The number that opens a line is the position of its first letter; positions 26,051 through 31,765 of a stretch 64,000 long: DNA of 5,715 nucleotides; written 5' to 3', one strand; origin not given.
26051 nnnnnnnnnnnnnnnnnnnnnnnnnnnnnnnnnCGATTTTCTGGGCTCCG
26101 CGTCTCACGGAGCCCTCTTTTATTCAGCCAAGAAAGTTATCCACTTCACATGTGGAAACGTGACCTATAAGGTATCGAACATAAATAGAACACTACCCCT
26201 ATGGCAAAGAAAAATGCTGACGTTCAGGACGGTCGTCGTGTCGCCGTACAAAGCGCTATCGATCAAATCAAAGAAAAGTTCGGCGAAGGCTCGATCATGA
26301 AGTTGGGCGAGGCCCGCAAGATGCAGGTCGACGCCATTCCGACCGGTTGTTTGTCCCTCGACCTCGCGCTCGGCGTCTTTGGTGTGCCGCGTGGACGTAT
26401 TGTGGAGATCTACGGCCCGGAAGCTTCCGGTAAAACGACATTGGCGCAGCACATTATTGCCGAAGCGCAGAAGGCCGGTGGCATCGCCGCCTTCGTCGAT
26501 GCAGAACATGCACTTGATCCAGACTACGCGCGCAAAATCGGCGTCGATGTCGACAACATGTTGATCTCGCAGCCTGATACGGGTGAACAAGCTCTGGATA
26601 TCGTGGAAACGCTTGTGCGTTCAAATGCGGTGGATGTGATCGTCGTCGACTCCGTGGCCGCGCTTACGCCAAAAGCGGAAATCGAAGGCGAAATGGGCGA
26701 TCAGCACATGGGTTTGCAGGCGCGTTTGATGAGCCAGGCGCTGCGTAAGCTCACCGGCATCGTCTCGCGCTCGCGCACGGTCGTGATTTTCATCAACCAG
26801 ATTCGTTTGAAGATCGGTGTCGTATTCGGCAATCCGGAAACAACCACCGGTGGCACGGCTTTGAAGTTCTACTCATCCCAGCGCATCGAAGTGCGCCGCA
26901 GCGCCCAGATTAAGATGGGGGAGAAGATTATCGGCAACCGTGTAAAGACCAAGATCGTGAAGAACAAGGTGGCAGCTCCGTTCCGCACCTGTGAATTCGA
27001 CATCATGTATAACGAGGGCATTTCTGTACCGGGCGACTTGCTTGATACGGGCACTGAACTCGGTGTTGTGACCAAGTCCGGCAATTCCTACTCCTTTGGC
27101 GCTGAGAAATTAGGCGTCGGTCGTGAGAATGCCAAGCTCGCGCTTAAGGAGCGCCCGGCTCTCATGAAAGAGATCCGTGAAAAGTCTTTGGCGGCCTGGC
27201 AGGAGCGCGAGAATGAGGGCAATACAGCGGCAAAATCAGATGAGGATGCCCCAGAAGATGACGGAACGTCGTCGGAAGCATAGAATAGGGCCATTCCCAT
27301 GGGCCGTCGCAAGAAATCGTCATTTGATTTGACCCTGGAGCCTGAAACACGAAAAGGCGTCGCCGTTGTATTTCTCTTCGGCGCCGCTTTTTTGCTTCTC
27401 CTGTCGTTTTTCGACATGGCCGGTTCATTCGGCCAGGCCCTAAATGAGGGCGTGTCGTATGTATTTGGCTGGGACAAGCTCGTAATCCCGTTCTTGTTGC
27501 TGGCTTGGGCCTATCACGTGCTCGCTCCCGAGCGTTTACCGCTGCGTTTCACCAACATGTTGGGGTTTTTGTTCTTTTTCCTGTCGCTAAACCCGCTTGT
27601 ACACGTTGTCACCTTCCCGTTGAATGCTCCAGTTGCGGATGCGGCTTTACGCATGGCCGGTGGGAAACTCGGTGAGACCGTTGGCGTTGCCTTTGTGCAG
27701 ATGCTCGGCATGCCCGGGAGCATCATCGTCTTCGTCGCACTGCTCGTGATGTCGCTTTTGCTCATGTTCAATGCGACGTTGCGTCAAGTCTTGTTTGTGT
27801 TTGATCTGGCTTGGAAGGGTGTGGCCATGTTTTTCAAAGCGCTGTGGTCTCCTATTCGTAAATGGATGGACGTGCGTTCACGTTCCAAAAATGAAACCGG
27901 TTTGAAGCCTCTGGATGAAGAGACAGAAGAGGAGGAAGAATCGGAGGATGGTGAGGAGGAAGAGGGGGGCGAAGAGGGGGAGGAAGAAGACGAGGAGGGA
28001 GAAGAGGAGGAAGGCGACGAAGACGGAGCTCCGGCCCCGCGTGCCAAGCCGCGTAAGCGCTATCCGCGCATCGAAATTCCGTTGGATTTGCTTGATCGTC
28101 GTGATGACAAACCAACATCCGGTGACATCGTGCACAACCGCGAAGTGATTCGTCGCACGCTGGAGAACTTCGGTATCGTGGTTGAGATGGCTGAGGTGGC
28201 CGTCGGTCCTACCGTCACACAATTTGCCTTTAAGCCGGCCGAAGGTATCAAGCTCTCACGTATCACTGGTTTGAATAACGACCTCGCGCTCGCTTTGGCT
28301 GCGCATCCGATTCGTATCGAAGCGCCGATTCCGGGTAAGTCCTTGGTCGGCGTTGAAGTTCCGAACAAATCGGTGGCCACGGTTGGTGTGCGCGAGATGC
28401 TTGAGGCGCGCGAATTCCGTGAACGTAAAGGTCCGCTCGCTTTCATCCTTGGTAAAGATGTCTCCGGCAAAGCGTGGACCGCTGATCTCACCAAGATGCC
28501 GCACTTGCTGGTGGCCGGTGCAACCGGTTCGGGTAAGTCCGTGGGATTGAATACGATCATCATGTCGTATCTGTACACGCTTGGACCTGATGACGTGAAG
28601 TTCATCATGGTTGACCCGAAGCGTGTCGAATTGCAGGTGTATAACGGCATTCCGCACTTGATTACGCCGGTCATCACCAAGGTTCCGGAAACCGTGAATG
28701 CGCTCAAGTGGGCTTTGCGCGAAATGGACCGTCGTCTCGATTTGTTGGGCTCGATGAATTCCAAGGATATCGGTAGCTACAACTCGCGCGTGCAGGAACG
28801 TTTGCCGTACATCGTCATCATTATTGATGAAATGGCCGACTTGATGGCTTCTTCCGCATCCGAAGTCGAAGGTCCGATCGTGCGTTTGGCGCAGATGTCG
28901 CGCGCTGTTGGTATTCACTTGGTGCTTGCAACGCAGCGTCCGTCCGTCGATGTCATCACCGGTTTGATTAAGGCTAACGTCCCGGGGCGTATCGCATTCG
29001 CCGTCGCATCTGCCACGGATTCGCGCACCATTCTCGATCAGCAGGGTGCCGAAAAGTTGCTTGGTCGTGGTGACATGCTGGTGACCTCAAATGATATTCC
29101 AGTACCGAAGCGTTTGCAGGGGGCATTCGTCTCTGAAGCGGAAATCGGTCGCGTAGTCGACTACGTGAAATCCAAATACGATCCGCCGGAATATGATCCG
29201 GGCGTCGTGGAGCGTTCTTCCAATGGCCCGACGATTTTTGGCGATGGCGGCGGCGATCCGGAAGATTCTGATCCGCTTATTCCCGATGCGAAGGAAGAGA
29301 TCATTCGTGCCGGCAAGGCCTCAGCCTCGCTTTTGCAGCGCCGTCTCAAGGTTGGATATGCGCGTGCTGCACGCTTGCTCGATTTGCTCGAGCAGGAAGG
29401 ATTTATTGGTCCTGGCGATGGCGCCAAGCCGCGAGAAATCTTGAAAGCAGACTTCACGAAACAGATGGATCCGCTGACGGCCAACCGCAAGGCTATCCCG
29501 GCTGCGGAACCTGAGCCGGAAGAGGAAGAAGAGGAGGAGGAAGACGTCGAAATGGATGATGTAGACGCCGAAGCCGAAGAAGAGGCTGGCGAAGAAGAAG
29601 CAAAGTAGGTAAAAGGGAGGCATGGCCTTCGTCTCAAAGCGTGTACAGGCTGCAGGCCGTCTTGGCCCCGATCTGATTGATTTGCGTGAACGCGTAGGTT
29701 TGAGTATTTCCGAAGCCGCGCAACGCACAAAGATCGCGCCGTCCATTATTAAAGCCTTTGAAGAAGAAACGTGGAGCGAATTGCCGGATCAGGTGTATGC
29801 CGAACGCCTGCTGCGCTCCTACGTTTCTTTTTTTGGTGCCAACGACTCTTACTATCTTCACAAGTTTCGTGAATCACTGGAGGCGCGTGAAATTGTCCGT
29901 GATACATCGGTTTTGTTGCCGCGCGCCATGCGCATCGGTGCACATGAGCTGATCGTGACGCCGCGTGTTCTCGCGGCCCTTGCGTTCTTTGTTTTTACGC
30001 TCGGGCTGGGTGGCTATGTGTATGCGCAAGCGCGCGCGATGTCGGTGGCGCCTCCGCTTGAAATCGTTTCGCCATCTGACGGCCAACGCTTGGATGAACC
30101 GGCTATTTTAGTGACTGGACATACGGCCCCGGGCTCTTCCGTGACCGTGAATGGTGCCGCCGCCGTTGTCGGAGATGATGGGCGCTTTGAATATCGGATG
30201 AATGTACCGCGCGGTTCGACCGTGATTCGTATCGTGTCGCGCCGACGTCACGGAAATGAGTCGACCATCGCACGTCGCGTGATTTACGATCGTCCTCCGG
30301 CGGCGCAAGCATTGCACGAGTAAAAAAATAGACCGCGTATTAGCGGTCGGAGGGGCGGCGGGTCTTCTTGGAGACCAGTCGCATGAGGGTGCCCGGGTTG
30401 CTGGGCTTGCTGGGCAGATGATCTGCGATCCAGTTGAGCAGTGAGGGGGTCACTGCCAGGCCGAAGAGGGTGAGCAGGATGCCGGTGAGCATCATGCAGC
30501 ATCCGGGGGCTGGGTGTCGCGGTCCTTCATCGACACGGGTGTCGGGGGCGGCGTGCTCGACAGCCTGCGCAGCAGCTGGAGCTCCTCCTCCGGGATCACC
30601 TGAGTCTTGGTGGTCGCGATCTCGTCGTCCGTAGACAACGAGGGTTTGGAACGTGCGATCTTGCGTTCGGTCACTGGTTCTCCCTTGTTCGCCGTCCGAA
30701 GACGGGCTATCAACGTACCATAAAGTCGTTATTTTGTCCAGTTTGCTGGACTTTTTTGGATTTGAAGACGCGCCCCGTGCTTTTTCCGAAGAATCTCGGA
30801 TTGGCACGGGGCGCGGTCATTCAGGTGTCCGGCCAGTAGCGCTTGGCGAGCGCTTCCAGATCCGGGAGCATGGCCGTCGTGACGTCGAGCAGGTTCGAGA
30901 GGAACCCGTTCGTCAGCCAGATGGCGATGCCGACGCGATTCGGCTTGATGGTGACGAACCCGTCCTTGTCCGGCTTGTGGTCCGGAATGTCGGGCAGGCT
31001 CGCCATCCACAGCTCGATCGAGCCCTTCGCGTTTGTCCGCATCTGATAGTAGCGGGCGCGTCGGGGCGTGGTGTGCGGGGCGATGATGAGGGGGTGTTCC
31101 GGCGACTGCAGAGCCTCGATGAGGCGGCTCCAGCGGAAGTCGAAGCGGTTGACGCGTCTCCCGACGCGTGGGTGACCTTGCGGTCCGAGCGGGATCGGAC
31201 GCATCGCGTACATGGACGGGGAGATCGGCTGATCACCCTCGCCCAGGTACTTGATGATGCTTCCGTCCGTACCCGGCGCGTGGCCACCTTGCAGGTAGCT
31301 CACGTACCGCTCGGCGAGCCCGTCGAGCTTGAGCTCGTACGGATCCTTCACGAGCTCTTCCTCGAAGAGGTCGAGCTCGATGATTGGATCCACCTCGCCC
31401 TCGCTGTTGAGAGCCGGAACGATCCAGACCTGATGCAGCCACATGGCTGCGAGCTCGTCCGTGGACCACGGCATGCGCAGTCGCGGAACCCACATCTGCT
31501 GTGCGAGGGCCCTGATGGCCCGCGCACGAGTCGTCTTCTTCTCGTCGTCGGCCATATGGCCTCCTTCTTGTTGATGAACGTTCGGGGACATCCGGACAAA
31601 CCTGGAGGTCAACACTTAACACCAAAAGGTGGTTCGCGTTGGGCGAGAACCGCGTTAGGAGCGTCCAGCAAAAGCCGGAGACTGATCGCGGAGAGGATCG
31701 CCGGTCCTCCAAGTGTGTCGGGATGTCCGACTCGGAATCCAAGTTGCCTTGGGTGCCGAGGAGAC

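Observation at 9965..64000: Mosaic chromosome: at least eight GC-rich, Shine-Dalgarno-bearing gene blocks wedged between SD-less housekeeping genes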

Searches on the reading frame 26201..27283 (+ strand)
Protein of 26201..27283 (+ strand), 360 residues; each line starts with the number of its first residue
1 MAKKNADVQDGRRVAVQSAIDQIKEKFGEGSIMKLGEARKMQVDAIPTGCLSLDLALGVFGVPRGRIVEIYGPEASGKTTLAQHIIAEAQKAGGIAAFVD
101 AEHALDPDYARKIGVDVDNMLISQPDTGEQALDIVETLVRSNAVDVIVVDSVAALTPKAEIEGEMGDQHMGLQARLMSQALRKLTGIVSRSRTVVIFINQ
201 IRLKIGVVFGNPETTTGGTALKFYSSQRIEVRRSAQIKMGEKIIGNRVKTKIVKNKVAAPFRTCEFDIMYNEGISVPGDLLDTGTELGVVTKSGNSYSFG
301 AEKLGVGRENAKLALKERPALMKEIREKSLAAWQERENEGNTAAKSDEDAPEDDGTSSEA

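Call 5: find_encoding_contigs(protein=window:26201-27283:+, flank=10000, max_places=10)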
Protein window:26201-27283:+ (360 aa): 1 contig read that carries it; 1 place shown.
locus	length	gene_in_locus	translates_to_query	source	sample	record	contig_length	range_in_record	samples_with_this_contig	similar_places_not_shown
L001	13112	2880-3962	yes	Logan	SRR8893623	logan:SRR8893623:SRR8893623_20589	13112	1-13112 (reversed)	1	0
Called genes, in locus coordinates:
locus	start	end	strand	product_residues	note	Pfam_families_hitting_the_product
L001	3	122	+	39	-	?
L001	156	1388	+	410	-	PF03772:Competence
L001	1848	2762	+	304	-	PF11617:Cu-binding_MopE (faint)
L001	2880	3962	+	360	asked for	PF00154:RecA_N, PF08423:Rad51 (weak), PF06745:ATPase (faint), PF27531:MT3502_N (weak), PF01637:ATPase_2 (faint), PF21096:RecA_C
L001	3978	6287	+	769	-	PF13491:FtsK_4TM, PF17854:FtsK_alpha, PF01580:FtsK_SpoIIIE, PF09397:FtsK_gamma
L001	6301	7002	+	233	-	PF13413:HTH_25, PF09136:Glucodextran_B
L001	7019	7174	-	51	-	-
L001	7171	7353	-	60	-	-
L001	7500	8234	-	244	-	-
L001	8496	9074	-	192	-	-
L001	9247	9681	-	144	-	-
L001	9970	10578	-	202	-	-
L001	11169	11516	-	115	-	-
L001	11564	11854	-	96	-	-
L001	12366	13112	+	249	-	?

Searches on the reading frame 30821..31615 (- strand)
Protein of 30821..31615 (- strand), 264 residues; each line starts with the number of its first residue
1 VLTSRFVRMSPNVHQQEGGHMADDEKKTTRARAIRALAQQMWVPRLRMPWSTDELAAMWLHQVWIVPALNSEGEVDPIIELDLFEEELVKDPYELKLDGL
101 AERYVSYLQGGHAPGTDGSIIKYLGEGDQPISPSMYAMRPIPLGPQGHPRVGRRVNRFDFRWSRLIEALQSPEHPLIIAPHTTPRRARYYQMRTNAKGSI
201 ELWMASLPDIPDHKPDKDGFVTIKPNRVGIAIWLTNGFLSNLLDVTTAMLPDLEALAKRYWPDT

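Call 6: search_protein_families(library=pfam, proteins=[window:30821-31615:-], max_evalue=0.01)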
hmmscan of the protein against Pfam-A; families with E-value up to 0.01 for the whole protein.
window:30821-31615:- (264 aa): 0 families

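Call 24: search_protein_families(library=ncbifam, proteins=[window:30821-31555:-], max_evalue=0.01)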
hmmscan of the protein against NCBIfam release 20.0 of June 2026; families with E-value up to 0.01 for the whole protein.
window:30821-31555:- (244 aa): 0 families

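Call 25: search_protein_families(library=phrogs, proteins=[window:30821-31555:-], max_evalue=0.01)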
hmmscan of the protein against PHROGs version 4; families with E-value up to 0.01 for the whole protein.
window:30821-31555:- (244 aa): 0 families

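Call 32: find_related_loci(query=window:30821-31555:-, collection=viral_contigs, flank=8000)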
Query window:30821-31555:- (244 aa) in viral_contigs; peptide patterns used: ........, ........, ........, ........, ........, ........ (x = any residue, [..] = any of these).
12 stretches matched a pattern, but none encodes a relative of the query by tblastn (E <= 1e-3).

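Call 67: search_protein_families(library=padloc, proteins=[window:30821-31555:-], max_evalue=0.01)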
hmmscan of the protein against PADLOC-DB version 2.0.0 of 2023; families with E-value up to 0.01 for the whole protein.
window:30821-31555:- (244 aa): 0 families

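Call 71: find_related_loci(query=A1, collection=metagenome_contigs, flank=8000)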
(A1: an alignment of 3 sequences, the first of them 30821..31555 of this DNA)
Query A1 (244 aa) in metagenome_contigs; peptide patterns used: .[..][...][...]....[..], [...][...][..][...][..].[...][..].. (x = any residue, [..] = any of these).
250 stretches matched a pattern; 1 encode a relative of the query (tblastn E <= 1e-3); 1 distinct loci.
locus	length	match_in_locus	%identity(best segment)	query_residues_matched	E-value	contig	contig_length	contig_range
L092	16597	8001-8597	26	35-222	1e-15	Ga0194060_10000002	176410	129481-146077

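Call 74: search_solved_structures(query=window:30821-31555:-, max_evalue=1)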
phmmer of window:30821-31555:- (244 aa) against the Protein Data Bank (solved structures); distinct sequences matched with E-value up to 1: 1.
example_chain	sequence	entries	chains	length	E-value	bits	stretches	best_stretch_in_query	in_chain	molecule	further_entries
1qwj_A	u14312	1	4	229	0.99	11.9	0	125-168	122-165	cytidine monophospho-N-acetylneuraminic acid synthetase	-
